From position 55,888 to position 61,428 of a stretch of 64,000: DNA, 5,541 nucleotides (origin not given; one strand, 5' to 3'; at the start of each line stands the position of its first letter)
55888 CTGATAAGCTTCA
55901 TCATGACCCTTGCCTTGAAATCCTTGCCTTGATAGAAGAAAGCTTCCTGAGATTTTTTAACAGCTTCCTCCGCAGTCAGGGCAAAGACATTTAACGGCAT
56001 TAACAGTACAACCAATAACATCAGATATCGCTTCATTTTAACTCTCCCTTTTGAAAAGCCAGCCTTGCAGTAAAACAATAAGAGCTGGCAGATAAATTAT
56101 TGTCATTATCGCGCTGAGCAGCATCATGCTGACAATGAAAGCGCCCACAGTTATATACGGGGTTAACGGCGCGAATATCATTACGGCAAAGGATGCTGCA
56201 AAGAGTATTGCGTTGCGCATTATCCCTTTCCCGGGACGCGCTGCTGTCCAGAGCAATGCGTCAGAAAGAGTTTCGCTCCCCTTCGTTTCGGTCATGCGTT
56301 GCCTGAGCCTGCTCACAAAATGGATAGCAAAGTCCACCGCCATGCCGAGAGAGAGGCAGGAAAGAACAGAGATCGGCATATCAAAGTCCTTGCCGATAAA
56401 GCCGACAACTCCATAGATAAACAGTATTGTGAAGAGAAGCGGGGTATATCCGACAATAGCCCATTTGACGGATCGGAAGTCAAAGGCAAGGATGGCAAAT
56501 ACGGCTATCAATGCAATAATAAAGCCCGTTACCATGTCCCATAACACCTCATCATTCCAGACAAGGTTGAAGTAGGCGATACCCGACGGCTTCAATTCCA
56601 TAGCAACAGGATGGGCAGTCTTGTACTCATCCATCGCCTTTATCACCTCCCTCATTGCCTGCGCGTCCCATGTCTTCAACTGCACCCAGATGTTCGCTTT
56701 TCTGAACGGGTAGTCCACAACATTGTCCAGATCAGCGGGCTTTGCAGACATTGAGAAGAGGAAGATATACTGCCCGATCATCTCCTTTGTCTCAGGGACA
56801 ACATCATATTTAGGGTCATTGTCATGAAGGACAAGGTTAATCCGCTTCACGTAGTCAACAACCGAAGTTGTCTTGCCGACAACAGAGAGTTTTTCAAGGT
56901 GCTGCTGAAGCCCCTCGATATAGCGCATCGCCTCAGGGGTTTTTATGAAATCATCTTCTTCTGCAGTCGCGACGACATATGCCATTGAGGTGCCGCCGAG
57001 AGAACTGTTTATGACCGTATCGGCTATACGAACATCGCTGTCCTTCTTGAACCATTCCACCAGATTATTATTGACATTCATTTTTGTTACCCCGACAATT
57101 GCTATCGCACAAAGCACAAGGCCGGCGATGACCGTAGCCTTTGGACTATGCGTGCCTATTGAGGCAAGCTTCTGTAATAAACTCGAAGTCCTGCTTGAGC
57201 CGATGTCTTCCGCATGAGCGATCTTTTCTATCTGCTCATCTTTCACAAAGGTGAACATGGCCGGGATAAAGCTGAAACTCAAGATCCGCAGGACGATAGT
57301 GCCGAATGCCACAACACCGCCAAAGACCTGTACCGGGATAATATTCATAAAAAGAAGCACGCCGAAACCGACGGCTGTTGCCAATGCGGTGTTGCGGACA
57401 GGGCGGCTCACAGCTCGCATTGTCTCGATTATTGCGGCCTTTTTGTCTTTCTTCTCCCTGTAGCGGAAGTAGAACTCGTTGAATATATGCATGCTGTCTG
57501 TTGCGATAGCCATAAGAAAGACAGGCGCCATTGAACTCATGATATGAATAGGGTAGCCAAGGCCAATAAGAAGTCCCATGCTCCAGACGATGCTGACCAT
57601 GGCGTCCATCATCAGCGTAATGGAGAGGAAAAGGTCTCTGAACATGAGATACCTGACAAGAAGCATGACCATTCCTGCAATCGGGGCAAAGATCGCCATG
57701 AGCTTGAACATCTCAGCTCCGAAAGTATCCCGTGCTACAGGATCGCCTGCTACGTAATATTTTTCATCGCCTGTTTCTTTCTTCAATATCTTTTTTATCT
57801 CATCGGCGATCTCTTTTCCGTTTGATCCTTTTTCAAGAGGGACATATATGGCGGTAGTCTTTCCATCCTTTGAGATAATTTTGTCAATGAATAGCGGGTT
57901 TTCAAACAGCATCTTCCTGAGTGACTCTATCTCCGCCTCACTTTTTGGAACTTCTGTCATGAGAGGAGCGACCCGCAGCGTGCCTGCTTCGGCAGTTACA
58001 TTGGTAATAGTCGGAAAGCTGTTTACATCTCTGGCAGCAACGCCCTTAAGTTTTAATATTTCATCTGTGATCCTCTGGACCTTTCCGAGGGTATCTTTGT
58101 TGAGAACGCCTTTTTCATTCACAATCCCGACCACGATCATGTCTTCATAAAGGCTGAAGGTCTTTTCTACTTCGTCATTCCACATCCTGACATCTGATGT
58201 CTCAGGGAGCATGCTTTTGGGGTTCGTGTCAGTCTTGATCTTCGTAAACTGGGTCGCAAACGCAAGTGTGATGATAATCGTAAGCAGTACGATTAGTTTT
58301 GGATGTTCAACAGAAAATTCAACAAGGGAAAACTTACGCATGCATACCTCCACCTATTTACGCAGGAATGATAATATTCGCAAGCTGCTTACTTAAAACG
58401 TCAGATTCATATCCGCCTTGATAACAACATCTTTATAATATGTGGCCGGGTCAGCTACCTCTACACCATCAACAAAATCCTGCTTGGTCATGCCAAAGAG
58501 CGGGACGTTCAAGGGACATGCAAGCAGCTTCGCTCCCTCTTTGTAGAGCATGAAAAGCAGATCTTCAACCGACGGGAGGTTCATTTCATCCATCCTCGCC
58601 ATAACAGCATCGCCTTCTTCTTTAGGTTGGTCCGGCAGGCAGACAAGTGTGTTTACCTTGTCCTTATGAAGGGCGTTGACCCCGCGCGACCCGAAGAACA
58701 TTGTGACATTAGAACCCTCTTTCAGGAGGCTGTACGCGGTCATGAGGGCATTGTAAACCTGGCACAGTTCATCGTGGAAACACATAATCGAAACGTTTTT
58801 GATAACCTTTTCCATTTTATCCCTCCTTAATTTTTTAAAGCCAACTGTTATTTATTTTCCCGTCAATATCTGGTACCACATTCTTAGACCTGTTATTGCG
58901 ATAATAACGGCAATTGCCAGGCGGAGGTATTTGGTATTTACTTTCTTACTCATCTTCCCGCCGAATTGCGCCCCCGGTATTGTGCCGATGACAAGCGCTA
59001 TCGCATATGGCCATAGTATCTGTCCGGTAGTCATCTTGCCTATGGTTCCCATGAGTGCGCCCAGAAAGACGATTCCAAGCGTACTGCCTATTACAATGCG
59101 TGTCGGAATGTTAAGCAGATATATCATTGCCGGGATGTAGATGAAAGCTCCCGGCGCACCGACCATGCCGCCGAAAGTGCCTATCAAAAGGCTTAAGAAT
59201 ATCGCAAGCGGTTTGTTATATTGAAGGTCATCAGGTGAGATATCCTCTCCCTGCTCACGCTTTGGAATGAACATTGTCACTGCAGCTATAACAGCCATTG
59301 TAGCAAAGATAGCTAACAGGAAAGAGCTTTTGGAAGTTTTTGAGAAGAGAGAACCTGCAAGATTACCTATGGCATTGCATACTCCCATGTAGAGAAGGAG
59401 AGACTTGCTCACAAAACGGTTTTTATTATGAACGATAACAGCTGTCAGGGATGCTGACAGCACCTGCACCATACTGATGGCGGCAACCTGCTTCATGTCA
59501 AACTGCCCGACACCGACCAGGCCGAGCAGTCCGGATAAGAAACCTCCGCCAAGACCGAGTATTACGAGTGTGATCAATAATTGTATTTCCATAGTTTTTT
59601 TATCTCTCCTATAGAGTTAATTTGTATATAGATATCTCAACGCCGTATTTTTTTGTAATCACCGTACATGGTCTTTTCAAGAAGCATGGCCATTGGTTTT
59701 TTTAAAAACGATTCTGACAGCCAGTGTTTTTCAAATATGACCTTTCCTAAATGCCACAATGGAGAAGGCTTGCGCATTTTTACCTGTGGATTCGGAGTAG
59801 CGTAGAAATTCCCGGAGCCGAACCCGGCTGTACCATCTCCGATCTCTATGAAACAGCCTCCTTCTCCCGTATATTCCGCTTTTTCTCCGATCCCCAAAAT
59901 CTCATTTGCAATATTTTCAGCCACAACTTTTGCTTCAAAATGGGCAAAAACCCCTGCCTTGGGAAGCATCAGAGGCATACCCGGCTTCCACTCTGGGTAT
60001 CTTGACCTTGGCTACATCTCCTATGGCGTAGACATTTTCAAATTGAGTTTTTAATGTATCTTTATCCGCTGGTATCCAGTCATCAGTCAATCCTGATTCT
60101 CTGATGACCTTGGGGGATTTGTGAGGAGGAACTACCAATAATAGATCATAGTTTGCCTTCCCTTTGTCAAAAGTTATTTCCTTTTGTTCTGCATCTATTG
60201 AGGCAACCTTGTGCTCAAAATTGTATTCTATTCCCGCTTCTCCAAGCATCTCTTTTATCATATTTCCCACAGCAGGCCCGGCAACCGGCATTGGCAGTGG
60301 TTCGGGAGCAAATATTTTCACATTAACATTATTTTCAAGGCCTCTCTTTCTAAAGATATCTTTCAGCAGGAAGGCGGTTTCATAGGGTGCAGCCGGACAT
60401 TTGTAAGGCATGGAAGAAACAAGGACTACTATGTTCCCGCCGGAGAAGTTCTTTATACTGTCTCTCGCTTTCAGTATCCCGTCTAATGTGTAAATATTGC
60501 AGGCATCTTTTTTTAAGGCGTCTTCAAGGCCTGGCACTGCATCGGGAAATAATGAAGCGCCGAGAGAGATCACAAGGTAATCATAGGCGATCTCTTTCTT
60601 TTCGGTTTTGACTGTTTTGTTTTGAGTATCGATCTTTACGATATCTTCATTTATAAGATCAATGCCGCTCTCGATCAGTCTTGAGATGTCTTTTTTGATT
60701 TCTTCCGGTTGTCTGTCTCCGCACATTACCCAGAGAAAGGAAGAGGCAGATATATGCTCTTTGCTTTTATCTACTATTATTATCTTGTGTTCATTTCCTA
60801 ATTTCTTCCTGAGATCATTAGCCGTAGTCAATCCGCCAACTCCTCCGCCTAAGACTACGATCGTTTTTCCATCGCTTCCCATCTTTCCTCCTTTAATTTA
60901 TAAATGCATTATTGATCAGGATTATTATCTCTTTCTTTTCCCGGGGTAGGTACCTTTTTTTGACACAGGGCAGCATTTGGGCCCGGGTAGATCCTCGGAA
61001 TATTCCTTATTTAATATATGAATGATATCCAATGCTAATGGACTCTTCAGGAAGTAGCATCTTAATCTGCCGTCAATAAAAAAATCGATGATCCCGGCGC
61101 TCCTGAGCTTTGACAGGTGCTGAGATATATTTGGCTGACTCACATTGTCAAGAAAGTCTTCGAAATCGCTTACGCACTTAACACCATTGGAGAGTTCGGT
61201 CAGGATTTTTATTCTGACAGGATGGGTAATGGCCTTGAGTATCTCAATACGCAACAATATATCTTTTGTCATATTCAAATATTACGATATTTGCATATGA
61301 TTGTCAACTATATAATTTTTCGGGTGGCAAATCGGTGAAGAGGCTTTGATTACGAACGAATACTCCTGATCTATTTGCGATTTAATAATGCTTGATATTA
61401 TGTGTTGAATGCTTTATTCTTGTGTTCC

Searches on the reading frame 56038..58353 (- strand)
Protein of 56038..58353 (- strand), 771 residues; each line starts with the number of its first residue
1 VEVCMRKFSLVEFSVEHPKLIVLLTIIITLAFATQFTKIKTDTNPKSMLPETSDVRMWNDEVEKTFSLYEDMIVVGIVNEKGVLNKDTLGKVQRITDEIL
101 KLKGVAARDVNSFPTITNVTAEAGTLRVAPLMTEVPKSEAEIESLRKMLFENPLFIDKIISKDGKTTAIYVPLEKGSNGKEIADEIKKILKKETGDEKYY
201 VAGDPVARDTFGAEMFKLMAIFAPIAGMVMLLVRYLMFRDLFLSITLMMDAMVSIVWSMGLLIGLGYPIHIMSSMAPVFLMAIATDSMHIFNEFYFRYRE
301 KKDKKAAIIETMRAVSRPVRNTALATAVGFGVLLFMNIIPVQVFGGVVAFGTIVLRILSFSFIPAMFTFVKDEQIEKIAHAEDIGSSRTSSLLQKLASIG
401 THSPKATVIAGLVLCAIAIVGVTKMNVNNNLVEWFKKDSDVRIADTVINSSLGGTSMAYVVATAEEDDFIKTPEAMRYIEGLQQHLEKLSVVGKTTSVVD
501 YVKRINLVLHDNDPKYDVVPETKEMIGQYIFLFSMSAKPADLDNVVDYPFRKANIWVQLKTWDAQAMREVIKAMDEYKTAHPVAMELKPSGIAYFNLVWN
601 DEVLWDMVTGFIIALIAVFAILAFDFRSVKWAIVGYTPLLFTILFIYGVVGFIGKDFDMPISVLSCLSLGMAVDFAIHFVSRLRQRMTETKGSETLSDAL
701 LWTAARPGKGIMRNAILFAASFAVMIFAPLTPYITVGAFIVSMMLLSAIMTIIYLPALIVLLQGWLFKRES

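Call 32: search_protein_families(library=pfam, proteins=[window:56038-58353:-], max_evalue=0.001)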
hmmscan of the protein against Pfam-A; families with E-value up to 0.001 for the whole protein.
window:56038-58353:- (771 aa): 3 families
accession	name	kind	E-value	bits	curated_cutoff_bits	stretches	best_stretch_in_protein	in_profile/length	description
PF03176.21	MMPL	-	5.2e-30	105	20.5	2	130-369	52-301/333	MMPL family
PF12349.14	Sterol-sensing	-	1e-07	32.4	22.3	1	242-369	7-135/153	Sterol-sensing domain of SREBP cleavage-activation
PF02460.24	Patched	-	4.3e-07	30.2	23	1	216-358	2-145/156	Patched SSD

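Call 62: search_protein_families(library=ncbifam, proteins=[window:56038-58353:-], max_evalue=0.001)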
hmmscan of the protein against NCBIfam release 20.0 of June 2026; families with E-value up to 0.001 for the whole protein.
window:56038-58353:- (771 aa): 6 families
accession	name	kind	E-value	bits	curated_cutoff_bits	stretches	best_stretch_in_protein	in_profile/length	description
TIGR00921.1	2A067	subfamily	2.8e-59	200.9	351.9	2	18-423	4-408/733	hydrophobe/amphiphile efflux-3 (HAE3) family transporter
TIGR00833.1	actII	subfamily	2e-31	109.1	874.7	2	151-494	102-451/910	MMPL family RND transporter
TIGR03480.1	HpnN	hypoth_equivalog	9.7e-25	86.7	751.85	2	221-502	269-536/862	hopanoid biosynthesis associated RND transporter like protein HpnN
NF052374.1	HopndTporHpnN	equivalog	3.5e-08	32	1100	0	611-763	278-427/858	hopanoid transporter HpnN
NF006216.0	PRK08343.1-2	equivalog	4.8e-05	22.3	519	0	601-683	342-424/506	preprotein translocase subunit SecD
NF052608.1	TrhMmycExpMmpL3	equivalog_domain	0.00012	20.5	1400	1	662-762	244-341/992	trehalose monomycolate exporter MmpL3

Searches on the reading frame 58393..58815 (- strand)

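Call 32: search_protein_families(library=pfam, proteins=[window:58393-58815:-], max_evalue=0.001)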
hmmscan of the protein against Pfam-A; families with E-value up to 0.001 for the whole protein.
window:58393-58815:- (140 aa): 1 family
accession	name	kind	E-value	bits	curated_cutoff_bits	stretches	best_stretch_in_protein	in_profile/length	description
PF13686.11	DrsE_2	-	7.9e-17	62.1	25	1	73-138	91-155/156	DsrE/DsrF/DrsH-like family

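Call 60: search_protein_families(library=ncbifam, proteins=[window:58393-58815:-], max_evalue=1)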
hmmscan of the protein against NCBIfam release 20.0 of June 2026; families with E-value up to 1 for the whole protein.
window:58393-58815:- (140 aa): 2 families
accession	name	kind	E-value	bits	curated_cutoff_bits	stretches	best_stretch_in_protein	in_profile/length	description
NF047629.1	SulfCarrDsrE2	equivalog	4.4e-09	36.7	210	1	72-128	92-148/159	sulfur carrier protein DsrE2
TIGR04044.1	MSMEG_0572_fam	equivalog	0.0031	17.3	109.85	1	83-126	95-139/159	MSMEG_0572/Sll0783 family nitrogen starvation response protein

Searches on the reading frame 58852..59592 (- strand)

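Call 32: search_protein_families(library=pfam, proteins=[window:58852-59592:-], max_evalue=0.001)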
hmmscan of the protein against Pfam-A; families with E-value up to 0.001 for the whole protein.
window:58852-59592:- (246 aa): 1 family
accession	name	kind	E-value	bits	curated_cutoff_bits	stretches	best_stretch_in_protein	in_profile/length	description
PF01925.25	TauE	-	1.2e-37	130.3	32.6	1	10-238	13-237/237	Sulfite exporter TauE/SafE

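Call 60: search_protein_families(library=ncbifam, proteins=[window:58852-59592:-], max_evalue=1)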
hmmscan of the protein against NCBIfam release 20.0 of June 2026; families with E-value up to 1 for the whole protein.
window:58852-59592:- (246 aa): 2 families
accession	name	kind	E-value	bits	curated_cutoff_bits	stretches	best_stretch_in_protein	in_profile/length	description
NF007909.0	PRK10621.1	equivalog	0.00047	19.6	383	1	15-240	30-252/266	hypothetical protein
NF040961.1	MamO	equivalog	0.0026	16.1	800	1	130-238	531-647/648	magnetosome protein MamO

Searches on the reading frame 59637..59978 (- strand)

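Call 32: search_protein_families(library=pfam, proteins=[window:59637-59978:-], max_evalue=0.001)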
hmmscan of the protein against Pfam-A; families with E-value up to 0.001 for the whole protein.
window:59637-59978:- (113 aa): 0 families

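Call 60: search_protein_families(library=ncbifam, proteins=[window:59637-59978:-], max_evalue=1)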
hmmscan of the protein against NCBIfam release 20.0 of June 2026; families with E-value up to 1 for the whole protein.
window:59637-59978:- (113 aa): 2 families
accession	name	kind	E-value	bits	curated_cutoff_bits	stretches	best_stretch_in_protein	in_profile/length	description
NF049943.1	SQR_III_seleno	exception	9.3e-09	34.6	525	1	7-58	296-347/406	type III sulfide quinone reductase, selenoprotein subtype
TIGR03169.1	Nterm_to_SelD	hypoth_equivalog_domain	0.055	12.8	310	1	5-30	289-314/365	pyridine nucleotide-disulfide oxidoreductase family protein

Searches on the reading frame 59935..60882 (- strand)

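Call 32: search_protein_families(library=pfam, proteins=[window:59935-60882:-], max_evalue=0.001)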
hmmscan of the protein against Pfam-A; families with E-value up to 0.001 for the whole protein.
window:59935-60882:- (315 aa): 5 families
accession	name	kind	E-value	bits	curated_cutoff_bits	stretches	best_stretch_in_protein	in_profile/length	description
PF07992.20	Pyr_redox_2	-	7.3e-26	91.7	26.1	1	7-300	2-286/291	Pyridine nucleotide-disulphide oxidoreductase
PF21706.3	FCSD_central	-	9.7e-10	39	27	1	147-252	13-116/116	Sulfide dehydrogenase [flavocytochrome c] flavoprotein chain, central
PF00070.33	Pyr_redox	-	5.8e-06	27.2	22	0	186-238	23-79/82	Pyridine nucleotide-disulphide oxidoreductase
PF01266.30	DAO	-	0.00034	20.7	27.9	0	8-55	2-49/353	FAD dependent oxidoreductase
PF13738.12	Pyr_redox_3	-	0.0005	19.8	30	0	203-288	212-305/305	Pyridine nucleotide-disulphide oxidoreductase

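Call 60: search_protein_families(library=ncbifam, proteins=[window:59935-60882:-], max_evalue=1)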
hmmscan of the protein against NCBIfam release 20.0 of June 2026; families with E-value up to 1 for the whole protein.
window:59935-60882:- (315 aa): 59 families (the best 25 are shown)
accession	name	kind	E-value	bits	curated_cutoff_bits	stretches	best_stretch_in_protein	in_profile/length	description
NF049943.1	SQR_III_seleno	exception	5.8e-67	226.3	525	1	6-293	1-292/406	type III sulfide quinone reductase, selenoprotein subtype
TIGR03169.1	Nterm_to_SelD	hypoth_equivalog_domain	8.5e-17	61.5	310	1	58-301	52-293/365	pyridine nucleotide-disulfide oxidoreductase family protein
TIGR03385.1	CoA_CoA_reduc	equivalog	6.3e-15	54.9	578.8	2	205-294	193-286/439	CoA-disulfide reductase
NF010037.0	PRK13512.1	equivalog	1e-12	47.7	394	2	206-295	192-283/438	CoA-disulfide reductase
NF007123.0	PRK09564.1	equivalog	4.1e-11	42.2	458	2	7-154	2-155/444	CoA-disulfide reductase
NF003437.0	PRK04965.1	equivalog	2.6e-10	39.8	392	2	6-122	3-122/378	NADH:flavorubredoxin reductase NorW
NF045765.1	PhenlGlyoxDHPadH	equivalog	2.2e-08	33.4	475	2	206-293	188-279/416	NADH-dependent phenylglyoxylate dehydrogenase subunit epsilon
NF009410.0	PRK12771.1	subfamily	2.7e-07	29.6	516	1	4-111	137-235/566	NAD(P)-binding protein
NF042949.2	3PPDioc_HcaD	equivalog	4.3e-07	29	450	1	6-155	2-148/386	3-phenylpropionate/cinnamic acid dioxygenase ferredoxin--NAD(+) reductase subunit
NF046103.1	NOXase_Strep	equivalog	4.5e-07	29.2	600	2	207-293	193-283/442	H2O-forming NADH oxidase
NF004943.0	PRK06292.2-1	equivalog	6.1e-07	28.6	432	2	202-291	211-308/456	dihydrolipoyl dehydrogenase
TIGR04369.1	fusion_not_SelD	hypoth_equivalog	1e-06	27.2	700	1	27-189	20-173/701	oxidoreductase/SelD-related fusion protein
TIGR01350.1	lipoamide_DH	equivalog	1.9e-06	26.8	408.8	1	187-292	195-310/461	dihydrolipoyl dehydrogenase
NF005572.0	PRK07251.1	equivalog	3.4e-06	26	537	1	188-291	183-293/438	FAD-containing oxidoreductase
NF041087.1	bile_acid_BaiCD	equivalog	4.4e-06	25.1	825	1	5-130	380-495/642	bile acid Fe-S flavoenzyme BaiCD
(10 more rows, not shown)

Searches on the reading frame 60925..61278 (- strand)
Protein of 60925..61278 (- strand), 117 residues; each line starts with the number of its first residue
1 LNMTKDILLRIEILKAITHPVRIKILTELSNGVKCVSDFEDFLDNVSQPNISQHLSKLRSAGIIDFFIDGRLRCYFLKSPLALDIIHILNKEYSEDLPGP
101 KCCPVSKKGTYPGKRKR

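Call 40: search_protein_families(library=pfam, proteins=[window:60925-61278:-], max_evalue=0.0001)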
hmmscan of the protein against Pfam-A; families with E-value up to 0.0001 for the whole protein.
window:60925-61278:- (117 aa): 2 families
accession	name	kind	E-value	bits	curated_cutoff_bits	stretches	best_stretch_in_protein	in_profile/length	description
PF01022.26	HTH_5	-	1e-11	45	22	1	20-64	2-45/47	Bacterial regulatory protein, arsR family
PF12840.13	HTH_20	-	3.7e-08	33.7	27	1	18-65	2-49/51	Helix-turn-helix domain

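Call 60: search_protein_families(library=ncbifam, proteins=[window:60925-61278:-], max_evalue=1)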
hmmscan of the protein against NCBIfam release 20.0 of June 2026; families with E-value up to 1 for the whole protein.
window:60925-61278:- (117 aa): 12 families
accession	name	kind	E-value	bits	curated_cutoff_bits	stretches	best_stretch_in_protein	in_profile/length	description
NF033788.1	HTH_metalloreg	subfamily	1.1e-16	60.4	55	1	12-85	3-76/77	metalloregulator ArsR/SmtB family transcription factor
NF040642.1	sulf_sens_BigR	equivalog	1.6e-10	40.9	155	1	12-91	12-90/95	sulfite-sensing transcriptional repressor BigR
NF033789.1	repress_SdpR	subfamily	3.4e-08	33.3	100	1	14-88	2-75/79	autorepressor SdpR family transcription factor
NF052532.1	TransRegPagRBaca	equivalog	2.6e-07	30.6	170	1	11-90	18-96/99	transcriptional repressor PagR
NF047906.1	CdPbTransRegCmtR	equivalog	5.9e-07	29.3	150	1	13-78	14-78/104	Cd(II)/Pb(II)-sensing metalloregulatory transcriptional regulator CmtR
NF045707.1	Dbac_1936_reg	equivalog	6.4e-07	29.3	115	1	13-91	10-87/99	ArsR/SmtB-type metalloregulator TsoR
NF041413.1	ArsR_Rv2640c_fam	equivalog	1.5e-06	28.5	155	1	14-66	36-90/118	Rv2640c family ArsR-like transcriptional regulator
NF053755.1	MsvR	equivalog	3e-06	27.1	220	1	14-84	7-79/236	transcriptional factor MsvR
NF007528.0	PRK10141.1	subfamily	1.2e-05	25.1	97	1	8-75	4-71/117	metalloregulator ArsR/SmtB family transcription factor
NF005061.0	PRK06474.1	equivalog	0.011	15.6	121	1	16-66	7-59/178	hypothetical protein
TIGR01884.1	cas_HTH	subfamily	0.14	11.5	60.2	1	11-65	133-187/202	CRISPR-associated CARF protein Csa3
NF008847.0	PRK11886.1-2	equivalog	0.14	11.4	293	1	19-83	4-66/320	bifunctional biotin--[acetyl-CoA-carboxylase] ligase/biotin operon repressor BirA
